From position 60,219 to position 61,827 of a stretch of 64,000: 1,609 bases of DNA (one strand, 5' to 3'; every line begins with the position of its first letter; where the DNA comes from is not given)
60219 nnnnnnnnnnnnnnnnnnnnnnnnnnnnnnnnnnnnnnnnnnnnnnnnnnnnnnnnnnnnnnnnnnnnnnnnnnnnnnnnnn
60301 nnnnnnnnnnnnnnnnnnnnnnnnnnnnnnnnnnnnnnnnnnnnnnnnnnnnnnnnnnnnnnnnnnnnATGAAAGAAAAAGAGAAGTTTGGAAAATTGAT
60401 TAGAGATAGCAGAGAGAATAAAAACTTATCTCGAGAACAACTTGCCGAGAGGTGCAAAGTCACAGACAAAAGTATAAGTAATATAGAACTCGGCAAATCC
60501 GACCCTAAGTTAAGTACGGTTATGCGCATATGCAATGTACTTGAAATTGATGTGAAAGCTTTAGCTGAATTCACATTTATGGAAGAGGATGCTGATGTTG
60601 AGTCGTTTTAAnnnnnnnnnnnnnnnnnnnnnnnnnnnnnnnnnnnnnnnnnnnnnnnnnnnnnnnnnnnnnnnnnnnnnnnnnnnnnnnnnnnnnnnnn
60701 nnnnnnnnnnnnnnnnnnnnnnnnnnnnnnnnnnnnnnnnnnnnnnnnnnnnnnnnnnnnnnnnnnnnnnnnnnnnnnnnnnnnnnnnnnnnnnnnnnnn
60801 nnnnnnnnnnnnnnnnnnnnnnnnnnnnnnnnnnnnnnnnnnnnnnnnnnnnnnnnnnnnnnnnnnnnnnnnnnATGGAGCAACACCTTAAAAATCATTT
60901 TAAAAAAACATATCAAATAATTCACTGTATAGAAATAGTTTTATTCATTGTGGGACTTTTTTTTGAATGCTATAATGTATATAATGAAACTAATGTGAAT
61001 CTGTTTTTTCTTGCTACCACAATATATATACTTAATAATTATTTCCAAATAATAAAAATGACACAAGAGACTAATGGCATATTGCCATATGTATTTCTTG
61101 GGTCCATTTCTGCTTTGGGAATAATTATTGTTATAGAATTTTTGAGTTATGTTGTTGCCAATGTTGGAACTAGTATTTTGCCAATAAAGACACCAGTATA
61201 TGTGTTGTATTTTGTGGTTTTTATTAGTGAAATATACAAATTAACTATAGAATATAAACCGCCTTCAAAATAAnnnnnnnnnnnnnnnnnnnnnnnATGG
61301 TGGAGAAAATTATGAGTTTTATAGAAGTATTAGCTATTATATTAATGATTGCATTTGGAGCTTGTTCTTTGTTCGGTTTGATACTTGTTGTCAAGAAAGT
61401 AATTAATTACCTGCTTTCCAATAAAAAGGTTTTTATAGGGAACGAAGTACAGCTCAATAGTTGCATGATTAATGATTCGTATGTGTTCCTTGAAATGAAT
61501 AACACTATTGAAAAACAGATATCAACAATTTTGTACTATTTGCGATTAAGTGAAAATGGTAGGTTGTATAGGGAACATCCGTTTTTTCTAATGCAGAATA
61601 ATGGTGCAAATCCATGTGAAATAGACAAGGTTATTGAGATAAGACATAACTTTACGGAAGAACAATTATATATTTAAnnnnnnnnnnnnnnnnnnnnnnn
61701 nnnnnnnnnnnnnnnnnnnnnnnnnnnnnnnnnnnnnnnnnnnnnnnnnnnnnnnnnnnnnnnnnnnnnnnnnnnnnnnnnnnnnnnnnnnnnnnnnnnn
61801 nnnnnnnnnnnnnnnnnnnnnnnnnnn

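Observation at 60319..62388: Self-contained AT-rich four-gene cargo cassette at the attR end: XRE regulator + two membrane proteins + unknown cytoplasmic protein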

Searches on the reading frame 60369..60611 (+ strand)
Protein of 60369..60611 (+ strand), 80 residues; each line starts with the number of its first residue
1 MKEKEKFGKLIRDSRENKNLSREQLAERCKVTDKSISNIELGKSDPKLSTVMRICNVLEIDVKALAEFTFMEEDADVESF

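Call 8: search_protein_families(library=phrogs, proteins=[window:60369-60611:+], max_evalue=1)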
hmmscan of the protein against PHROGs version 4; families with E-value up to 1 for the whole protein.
window:60369-60611:+ (80 aa): 51 families (the best 25 are shown)
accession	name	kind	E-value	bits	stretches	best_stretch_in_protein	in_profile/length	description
phrog_1373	-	transcription regulation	7.7e-13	49.8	1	7-64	64-121/166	transcriptional regulator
phrog_3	-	transcription regulation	8.7e-13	49.8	1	1-70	83-153/430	transcriptional repressor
phrog_8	-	transcription regulation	1.4e-12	48.7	1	5-68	160-218/346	transcriptional regulator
phrog_4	-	transcription regulation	1.1e-09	38.8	1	3-66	129-192/400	transcriptional repressor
phrog_5823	-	transcription regulation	1.6e-09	38.4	1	2-66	2-67/404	transcriptional regulator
phrog_2967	-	transcription regulation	1.9e-09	38.4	1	2-69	6-73/225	transcriptional regulator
phrog_2439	-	transcription regulation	1.9e-09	37.9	1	7-65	8-66/367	transcriptional regulator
phrog_38027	-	transcription regulation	1.3e-08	36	1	11-72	73-132/143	transcriptional repressor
phrog_2339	-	DNA, RNA and nucleotide metabolism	7e-06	27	1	1-63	20-83/98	HTH DNA binding protein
phrog_29047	-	unknown function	2.7e-05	25.2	1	13-68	98-153/159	-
phrog_25914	-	DNA, RNA and nucleotide metabolism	2.9e-05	25.1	1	12-65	31-84/96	HTH DNA binding protein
phrog_4031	-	unknown function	3e-05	23.7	1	6-61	518-574/626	-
phrog_2328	-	transcription regulation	4.3e-05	24.3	1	7-64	16-73/128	transcriptional repressor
phrog_9908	-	DNA, RNA and nucleotide metabolism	6.1e-05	23.3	1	5-65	12-76/282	DNA binding protein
phrog_4836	-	transcription regulation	6.7e-05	23.5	1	5-65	74-134/194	CII-like regulator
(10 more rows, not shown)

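Call 9: search_protein_families(library=padloc, proteins=[window:60369-60611:+], max_evalue=1)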
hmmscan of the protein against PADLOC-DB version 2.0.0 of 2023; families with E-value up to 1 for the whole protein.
window:60369-60611:+ (80 aa): 19 families
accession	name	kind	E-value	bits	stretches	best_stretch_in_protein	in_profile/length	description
PDLC02926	HTH_VI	-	2e-15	54.8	1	7-74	2-69/92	-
PDLC03666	Control_protein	-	1.8e-09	35.9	1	1-77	1-75/77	control protein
PDLC03954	RmrA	-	8.2e-09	32.9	1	8-65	12-69/380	-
PDLC03947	RmrA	-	1.3e-08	32.1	1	4-63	9-68/383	-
PDLC03665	Control_protein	-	1.6e-08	32.7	1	6-71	8-74/77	control protein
PDLC04142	capH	-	2.9e-08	32.7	1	4-67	4-63/103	capH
PDLC03952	RmrA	-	3.4e-08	30.7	1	10-63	26-79/395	-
PDLC03945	RmrA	-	5.4e-08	30.4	1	8-71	4-67/394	-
PDLC03944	RmrA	-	2.5e-07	28.1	1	3-62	3-62/384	-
PDLC03949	RmrA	-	4.8e-07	27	1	14-70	10-66/363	-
PDLC03951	RmrA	-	1e-06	26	1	12-73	14-74/400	-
PDLC03955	RmrA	-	3.2e-06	24.6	1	14-65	28-79/371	-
PDLC04775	PDC-M69A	-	3.9e-06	25.3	1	5-67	6-68/113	-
PDLC03946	RmrA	-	4e-06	23.8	1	12-77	8-73/357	-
PDLC03671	Control_protein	-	0.00012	20.2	1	2-65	10-73/84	control protein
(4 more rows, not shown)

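Call 10: search_protein_families(library=ncbifam, proteins=[window:60369-60611:+], max_evalue=1)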
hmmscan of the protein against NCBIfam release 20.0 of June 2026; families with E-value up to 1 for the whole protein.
window:60369-60611:+ (80 aa): 24 families
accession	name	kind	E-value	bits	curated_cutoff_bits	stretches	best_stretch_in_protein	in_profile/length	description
TIGR03070.1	couple_hipB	subfamily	7.2e-11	41.9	71.65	1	6-60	2-56/58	type II toxin-antitoxin system Y4mF family antitoxin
TIGR00270.2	TIGR00270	equivalog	5.8e-10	39.2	110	1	5-67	74-136/159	multiprotein bridging factor aMBF1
NF041951.1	phage_RstR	subfamily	5.6e-09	36.2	80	1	6-67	2-63/108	RstR family transcriptional repressor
NF007408.0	PRK09943.1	equivalog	2.5e-07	30.4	211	1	6-73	7-70/185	HTH-type transcriptional regulator PuuR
NF003162.0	PRK04140.1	equivalog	4.8e-07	29.1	263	1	8-63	128-183/317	transcriptional regulator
NF052239.1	antitox_spr1629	equivalog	5.1e-07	29.1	335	1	7-67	3-63/377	spr1629 family repressor/antitoxin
NF010465.0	PRK13890.1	equivalog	2e-06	27.9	96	1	16-75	15-74/121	conjugal transfer protein TrbA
NF047948.1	male_kill_WMK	equivalog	2.4e-06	27.2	300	1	4-74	160-228/300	WO male-killing family protein Wmk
NF006015.0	PRK08154.1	subfamily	3.5e-06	26.4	204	1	6-66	30-90/314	anaerobic benzoate catabolism transcriptional regulator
NF046032.1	TransRegSlrRBacil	equivalog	1.6e-05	25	250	1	7-67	2-63/149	HTH-type transcriptional regulator SlrR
NF007257.0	PRK09706.1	subfamily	3.3e-05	23.7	101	1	4-60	3-59/135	transcriptional repressor DicA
NF058600.1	TransRegSco1979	equivalog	0.00041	19.5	350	1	7-75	9-78/280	Sco1979 family transcriptional regulator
TIGR03830.1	CxxCG_CxxCG_HTH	subfamily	0.00089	19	61.8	1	4-54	63-113/127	type II TA system antitoxin MqsA family protein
NF007271.0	PRK09726.1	equivalog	0.0012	18.8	79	1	14-62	20-68/88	type II toxin-antitoxin system antitoxin HipB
NF047542.1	telomere_Tap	equivalog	0.004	15.9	600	1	15-56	26-67/695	telomere-associated protein Tap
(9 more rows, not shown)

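Call 11: search_protein_families(library=pfam, proteins=[window:60369-60611:+], max_evalue=1)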
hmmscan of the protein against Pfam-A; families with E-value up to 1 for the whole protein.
window:60369-60611:+ (80 aa): 6 families
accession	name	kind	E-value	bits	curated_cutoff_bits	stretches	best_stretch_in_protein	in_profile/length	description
PF01381.28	HTH_3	-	5.4e-13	49.2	23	1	11-62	1-52/55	Helix-turn-helix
PF12844.13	HTH_19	-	1.3e-12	47.9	30.2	1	8-65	1-58/64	Helix-turn-helix domain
PF13560.12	HTH_31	-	2.5e-11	44.1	27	1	7-67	2-63/64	Helix-turn-helix domain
PF13443.12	HTH_26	-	1.1e-05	26.1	22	1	17-68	8-60/63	Cro/C1-type HTH DNA-binding domain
PF13413.12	HTH_25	-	0.00049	20.3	24.6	1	11-44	2-35/62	Helix-turn-helix domain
PF13744.12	HTH_37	-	0.002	18.3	27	1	4-45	16-57/80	Helix-turn-helix domain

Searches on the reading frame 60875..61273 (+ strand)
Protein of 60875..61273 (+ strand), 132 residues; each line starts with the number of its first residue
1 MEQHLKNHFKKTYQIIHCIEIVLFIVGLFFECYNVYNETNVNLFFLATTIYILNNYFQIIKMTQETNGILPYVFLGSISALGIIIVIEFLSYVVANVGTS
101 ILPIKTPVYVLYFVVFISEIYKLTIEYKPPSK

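Call 8: search_protein_families(library=phrogs, proteins=[window:60875-61273:+], max_evalue=1)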
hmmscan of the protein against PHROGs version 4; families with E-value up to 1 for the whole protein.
window:60875-61273:+ (132 aa): 0 families

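Call 9: search_protein_families(library=padloc, proteins=[window:60875-61273:+], max_evalue=1)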
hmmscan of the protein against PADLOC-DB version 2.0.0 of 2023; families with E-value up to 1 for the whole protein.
window:60875-61273:+ (132 aa): 0 families

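Call 10: search_protein_families(library=ncbifam, proteins=[window:60875-61273:+], max_evalue=1)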
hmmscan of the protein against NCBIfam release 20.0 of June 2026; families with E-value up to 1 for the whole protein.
window:60875-61273:+ (132 aa): 2 families
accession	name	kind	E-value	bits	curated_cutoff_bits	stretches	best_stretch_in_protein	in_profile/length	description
NF002722.0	PRK02565.1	equivalog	0.54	9.9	57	0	22-30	29-37/48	photosystem II reaction center protein J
NF047566.1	SE1626_fam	equivalog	0.69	9.8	70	0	14-51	6-41/55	SE1626 family protein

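Call 11: search_protein_families(library=pfam, proteins=[window:60875-61273:+], max_evalue=1)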
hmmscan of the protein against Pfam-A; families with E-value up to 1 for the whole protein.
window:60875-61273:+ (132 aa): 0 families

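Call 51: list_cluster_members(proteins=[P0001, P0158, window:60875-61273:+, window:60369-60611:+, window:27247-28437:-, window:9500-13294:+])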
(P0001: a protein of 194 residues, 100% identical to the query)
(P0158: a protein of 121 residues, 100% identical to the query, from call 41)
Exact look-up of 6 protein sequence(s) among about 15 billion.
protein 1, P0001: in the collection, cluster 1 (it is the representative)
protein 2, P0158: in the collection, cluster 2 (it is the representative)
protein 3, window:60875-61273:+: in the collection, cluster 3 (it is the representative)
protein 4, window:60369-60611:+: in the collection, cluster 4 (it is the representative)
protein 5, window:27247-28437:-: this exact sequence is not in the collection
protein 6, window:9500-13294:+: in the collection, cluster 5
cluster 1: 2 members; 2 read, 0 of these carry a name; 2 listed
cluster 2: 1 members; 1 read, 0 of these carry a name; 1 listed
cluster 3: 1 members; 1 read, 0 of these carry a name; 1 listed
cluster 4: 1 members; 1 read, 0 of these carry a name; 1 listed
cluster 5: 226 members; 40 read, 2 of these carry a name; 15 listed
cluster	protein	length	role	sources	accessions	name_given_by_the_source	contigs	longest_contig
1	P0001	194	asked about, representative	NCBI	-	-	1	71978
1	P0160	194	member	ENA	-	-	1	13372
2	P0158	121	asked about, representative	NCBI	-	-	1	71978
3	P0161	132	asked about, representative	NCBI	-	-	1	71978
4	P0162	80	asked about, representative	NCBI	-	-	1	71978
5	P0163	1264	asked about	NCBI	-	-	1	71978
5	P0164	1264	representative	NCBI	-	-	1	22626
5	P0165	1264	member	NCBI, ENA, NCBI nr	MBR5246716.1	MAG: PolC-type DNA polymerase III [Clostridia bacterium] | PolC-type DNA polymerase III [Clostridia bacterium]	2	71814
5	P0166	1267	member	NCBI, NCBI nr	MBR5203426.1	MAG: PolC-type DNA polymerase III [Clostridia bacterium] | PolC-type DNA polymerase III [Clostridia bacterium]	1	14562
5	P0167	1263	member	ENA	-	-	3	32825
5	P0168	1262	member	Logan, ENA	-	-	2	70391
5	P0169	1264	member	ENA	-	-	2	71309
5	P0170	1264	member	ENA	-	-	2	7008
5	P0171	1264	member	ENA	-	-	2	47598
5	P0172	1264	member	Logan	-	-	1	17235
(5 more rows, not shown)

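Call 71: search_protein_families(library=pfam, alignment_id=A6, max_evalue=1)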
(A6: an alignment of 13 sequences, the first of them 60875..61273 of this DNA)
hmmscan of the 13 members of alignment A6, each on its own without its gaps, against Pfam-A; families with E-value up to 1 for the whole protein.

A. member 1, window:60875-61273:+ (132 aa): 0 families

B. families by the number of members that match (of 13 scanned): 7 families
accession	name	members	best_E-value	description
PF24661.1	DUF7649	1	0.019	Domain of unknown function (DUF7649)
PF24084.1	DUF7369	1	0.046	Domain of unknown function (DUF7369)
PF16192.10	PMT_4TMC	1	0.16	C-terminal four TMM region of protein-O-mannosyltransferase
PF05283.16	MGC-24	1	0.2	Multi-glycosylated core protein 24 (MGC-24), sialomucin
PF02687.27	FtsX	1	0.2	FtsX-like permease C-terminal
PF11298.13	DUF3099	1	0.27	Protein of unknown function (DUF3099)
PF05745.16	CRPA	1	0.66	Chlamydia 15 kDa cysteine-rich outer membrane protein (CRPA)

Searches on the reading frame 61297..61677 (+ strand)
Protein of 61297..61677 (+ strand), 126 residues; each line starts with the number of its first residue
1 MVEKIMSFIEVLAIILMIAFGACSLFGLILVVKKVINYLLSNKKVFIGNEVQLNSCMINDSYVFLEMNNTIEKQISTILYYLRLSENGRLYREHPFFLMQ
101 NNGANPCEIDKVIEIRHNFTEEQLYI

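Call 8: search_protein_families(library=phrogs, proteins=[window:61297-61677:+], max_evalue=1)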
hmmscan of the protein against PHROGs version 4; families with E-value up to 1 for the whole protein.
window:61297-61677:+ (126 aa): 0 families

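Call 9: search_protein_families(library=padloc, proteins=[window:61297-61677:+], max_evalue=1)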
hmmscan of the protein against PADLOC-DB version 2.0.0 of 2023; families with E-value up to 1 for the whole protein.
window:61297-61677:+ (126 aa): 0 families

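Call 10: search_protein_families(library=ncbifam, proteins=[window:61297-61677:+], max_evalue=1)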
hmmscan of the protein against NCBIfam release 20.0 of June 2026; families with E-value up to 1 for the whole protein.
window:61297-61677:+ (126 aa): 0 families

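Call 11: search_protein_families(library=pfam, proteins=[window:61297-61677:+], max_evalue=1)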
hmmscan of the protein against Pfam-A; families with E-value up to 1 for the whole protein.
window:61297-61677:+ (126 aa): 0 families

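Call 41: find_homologous_proteins(query=window:61297-61677:+)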
Query window:61297-61677:+ (126 aa): 2 proteins with E <= 0.001 among 68 candidates.
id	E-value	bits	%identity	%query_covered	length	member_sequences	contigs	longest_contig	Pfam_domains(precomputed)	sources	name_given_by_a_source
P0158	1.6e-71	256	100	96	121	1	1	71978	-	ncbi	-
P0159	2.3e-45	172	65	96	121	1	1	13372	-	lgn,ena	-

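Call 42: find_encoding_contigs(protein=P0159, flank=10000, max_places=3)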
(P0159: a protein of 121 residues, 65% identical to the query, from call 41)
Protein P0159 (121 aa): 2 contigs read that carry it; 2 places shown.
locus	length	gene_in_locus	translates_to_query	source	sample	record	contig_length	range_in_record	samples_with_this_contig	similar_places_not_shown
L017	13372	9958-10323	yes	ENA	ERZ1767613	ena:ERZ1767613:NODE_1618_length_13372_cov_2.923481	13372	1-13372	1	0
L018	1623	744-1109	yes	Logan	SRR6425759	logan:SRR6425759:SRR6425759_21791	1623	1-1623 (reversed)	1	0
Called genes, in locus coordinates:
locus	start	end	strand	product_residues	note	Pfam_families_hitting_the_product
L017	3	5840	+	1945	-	?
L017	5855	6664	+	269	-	-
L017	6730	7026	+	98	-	-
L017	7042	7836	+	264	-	PF01471:PG_binding_1 (weak)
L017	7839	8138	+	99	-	PF16079:Phage_holin_5_2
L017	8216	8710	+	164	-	PF11195:Tad2-like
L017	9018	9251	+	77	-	PF12844:HTH_19, PF13560:HTH_31, PF01381:HTH_3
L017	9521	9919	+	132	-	-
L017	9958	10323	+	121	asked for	-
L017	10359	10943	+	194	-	-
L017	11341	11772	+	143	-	-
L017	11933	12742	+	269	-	PF00497:SBP_bac_3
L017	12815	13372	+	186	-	?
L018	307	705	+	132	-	-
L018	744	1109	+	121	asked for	-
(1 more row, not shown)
